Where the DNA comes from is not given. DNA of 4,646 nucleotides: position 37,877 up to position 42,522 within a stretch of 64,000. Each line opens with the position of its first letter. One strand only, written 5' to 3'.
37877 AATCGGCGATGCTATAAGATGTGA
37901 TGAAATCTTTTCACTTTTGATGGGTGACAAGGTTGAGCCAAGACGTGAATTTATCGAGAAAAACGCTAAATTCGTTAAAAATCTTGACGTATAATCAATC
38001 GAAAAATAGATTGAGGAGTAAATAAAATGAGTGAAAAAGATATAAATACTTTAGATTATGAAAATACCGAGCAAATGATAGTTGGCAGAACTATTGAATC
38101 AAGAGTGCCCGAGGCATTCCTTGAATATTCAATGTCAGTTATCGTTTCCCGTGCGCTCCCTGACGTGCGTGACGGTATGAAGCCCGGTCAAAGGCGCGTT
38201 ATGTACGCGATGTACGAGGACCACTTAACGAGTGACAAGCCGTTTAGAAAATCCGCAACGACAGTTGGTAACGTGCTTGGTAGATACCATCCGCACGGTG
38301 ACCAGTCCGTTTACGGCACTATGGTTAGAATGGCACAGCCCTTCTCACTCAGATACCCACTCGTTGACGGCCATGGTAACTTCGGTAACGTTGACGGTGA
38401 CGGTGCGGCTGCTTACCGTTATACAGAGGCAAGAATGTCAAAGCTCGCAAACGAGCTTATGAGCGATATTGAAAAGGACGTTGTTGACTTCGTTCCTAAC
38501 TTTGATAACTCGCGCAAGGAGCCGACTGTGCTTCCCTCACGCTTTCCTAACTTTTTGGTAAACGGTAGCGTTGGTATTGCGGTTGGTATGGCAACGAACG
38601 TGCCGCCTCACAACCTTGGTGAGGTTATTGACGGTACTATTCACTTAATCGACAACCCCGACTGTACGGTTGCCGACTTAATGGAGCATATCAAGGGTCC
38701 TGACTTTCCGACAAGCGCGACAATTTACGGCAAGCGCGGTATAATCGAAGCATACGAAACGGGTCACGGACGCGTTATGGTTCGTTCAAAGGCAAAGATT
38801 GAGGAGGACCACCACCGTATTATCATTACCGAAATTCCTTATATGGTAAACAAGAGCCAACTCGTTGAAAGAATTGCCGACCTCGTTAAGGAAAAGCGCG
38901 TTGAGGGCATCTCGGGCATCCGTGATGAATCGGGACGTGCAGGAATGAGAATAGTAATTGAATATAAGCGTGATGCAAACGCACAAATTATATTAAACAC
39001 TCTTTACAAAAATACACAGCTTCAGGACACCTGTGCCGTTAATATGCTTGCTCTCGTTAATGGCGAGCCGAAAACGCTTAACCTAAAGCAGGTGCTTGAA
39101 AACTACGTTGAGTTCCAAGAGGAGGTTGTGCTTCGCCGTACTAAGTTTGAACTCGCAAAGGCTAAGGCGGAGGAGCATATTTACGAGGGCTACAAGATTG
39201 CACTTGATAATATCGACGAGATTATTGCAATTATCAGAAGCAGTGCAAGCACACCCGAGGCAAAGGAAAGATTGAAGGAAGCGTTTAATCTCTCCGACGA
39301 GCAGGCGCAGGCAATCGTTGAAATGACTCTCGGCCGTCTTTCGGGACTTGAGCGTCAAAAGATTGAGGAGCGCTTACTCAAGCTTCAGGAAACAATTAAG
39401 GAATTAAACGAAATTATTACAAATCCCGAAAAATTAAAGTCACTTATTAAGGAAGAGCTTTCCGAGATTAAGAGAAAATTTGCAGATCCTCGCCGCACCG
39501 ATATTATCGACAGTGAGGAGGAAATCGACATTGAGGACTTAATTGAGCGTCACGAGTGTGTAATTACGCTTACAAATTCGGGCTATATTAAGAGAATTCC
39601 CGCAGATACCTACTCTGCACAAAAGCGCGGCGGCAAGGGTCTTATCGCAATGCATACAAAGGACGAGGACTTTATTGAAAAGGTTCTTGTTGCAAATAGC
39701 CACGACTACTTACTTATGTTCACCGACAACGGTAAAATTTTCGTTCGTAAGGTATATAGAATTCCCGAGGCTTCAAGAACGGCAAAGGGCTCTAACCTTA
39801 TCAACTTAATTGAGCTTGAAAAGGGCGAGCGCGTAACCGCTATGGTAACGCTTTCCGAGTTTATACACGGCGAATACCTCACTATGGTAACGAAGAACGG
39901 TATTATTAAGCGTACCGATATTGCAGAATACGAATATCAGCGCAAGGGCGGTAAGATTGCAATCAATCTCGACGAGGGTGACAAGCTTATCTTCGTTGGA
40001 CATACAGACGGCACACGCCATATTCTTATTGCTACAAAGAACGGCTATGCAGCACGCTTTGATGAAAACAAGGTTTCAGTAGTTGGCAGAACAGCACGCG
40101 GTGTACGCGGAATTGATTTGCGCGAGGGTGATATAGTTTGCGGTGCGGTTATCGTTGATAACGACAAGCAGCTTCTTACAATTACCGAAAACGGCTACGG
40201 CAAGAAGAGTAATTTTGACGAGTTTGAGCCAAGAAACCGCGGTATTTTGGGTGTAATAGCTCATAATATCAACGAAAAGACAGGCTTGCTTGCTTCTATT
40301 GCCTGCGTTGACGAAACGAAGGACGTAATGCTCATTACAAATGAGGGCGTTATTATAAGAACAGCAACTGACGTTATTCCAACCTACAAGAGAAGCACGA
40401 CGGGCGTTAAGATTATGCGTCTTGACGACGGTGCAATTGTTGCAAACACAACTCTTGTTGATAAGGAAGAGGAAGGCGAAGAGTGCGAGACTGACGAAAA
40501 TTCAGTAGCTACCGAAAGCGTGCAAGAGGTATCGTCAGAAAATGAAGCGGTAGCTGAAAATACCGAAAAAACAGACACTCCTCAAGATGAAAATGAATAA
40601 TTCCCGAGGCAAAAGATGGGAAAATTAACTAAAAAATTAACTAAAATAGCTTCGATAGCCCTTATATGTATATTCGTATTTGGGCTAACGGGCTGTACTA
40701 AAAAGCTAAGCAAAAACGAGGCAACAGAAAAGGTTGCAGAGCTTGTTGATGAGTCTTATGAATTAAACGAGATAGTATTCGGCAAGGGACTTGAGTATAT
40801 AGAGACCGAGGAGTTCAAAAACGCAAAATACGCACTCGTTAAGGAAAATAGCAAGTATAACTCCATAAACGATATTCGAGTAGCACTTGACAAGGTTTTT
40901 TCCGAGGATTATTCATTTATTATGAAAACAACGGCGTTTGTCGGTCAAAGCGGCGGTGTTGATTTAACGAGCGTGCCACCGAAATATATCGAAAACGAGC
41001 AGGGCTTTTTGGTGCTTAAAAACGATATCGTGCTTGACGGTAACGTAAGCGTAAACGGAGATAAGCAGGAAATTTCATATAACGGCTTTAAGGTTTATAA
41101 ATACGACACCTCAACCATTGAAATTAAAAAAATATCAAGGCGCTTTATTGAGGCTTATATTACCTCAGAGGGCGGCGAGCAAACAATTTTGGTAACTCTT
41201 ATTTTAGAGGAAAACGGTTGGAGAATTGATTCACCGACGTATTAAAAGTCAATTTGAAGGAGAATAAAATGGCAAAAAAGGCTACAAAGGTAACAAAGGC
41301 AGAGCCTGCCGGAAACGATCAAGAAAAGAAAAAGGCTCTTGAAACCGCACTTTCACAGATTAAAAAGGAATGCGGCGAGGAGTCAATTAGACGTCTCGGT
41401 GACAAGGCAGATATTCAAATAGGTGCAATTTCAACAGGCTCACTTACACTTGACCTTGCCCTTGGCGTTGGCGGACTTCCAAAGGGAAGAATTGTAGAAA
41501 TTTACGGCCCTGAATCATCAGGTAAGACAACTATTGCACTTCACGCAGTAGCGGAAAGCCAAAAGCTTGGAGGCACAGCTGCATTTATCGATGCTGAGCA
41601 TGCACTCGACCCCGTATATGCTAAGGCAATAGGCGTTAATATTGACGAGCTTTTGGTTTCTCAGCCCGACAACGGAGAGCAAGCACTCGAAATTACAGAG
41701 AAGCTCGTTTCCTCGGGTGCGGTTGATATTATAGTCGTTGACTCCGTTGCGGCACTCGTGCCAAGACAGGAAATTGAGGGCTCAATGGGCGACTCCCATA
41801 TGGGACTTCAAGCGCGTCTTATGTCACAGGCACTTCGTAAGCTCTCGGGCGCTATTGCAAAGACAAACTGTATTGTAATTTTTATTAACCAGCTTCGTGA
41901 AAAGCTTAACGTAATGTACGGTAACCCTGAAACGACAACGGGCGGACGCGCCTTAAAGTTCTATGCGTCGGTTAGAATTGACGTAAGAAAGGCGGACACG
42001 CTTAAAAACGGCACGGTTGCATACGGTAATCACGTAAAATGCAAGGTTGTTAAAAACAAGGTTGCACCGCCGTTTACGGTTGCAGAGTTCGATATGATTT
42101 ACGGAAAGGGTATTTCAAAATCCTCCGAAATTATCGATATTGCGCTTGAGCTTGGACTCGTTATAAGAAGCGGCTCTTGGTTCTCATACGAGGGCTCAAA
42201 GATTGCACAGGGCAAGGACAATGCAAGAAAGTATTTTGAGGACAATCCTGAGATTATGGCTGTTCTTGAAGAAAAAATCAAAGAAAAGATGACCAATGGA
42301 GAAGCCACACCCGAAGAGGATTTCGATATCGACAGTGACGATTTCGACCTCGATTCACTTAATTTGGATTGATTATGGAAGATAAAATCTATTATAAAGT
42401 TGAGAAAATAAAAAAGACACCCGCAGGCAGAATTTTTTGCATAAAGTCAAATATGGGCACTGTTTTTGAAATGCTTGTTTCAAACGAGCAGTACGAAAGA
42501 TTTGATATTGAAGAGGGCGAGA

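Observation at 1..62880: Family of hairpin/linker arrays: variable hairpins, conserved array-specific 7-8 nt linkers, at eight or more non-coding loci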

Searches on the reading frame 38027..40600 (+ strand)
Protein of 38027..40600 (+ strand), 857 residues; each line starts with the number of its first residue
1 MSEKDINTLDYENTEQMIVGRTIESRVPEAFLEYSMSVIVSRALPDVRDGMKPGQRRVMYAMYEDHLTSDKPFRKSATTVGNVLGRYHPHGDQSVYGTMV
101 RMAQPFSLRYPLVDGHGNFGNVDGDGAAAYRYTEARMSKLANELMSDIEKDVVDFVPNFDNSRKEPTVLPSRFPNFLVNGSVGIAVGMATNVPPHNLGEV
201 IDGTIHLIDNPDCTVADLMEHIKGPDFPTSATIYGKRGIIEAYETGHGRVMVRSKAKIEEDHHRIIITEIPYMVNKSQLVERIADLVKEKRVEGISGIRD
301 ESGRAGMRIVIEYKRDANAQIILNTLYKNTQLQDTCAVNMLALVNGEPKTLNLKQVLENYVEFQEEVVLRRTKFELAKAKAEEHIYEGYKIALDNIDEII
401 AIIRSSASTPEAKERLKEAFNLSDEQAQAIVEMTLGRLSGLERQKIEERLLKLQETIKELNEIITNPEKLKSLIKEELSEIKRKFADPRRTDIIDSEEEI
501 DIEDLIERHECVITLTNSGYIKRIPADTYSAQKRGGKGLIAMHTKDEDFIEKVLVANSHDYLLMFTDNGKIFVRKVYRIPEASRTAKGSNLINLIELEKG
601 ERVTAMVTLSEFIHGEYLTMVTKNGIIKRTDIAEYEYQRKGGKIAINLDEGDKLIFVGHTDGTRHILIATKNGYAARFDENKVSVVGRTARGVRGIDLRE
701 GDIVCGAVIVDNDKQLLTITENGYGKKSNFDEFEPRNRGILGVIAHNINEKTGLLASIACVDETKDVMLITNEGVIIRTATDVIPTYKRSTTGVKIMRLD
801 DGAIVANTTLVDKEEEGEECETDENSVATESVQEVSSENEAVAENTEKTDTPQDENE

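Call 71: search_protein_families(library=pfam, proteins=[window:38027-40600:+], max_evalue=0.00001)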
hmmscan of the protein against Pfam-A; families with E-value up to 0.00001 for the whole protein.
window:38027-40600:+ (857 aa): 2 families
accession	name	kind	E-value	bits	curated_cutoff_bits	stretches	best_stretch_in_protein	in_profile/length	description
PF00521.26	DNA_topoisoIV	-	2.1e-164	548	31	1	42-478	1-431/432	DNA gyrase/topoisomerase IV, subunit A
PF03989.18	DNA_gyraseA_C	-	1e-65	217.4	27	5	512-557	3-48/48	DNA gyrase C-terminal domain, beta-propeller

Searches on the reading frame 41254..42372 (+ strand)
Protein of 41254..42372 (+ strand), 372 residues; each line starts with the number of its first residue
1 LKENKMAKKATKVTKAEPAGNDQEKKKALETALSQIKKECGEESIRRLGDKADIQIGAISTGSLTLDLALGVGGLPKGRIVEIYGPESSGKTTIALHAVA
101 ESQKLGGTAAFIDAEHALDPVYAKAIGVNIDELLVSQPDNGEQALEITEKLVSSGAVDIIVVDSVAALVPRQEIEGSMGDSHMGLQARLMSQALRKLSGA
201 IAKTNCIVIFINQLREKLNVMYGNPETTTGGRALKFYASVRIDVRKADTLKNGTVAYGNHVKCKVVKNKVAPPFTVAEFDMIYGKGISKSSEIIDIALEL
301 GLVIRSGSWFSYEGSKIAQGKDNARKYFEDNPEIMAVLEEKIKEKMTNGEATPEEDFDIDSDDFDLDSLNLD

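Call 71: search_protein_families(library=pfam, proteins=[window:41254-42372:+], max_evalue=0.00001)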
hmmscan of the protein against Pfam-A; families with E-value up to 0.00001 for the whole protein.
window:41254-42372:+ (372 aa): 4 families
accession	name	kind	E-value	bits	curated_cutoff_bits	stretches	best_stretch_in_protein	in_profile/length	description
PF00154.27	RecA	-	7.1e-135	448.9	27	1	27-288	1-262/262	recA bacterial DNA recombination protein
PF21096.2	RecA_C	-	1.7e-22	79.7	27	1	292-346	2-56/57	RecA C-terminal domain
PF08423.17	Rad51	-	1.6e-09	37.8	22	1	58-248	7-213/244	Rad51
PF06745.19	ATPase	-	4.8e-07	29.8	26.6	0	60-216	2-166/231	KaiC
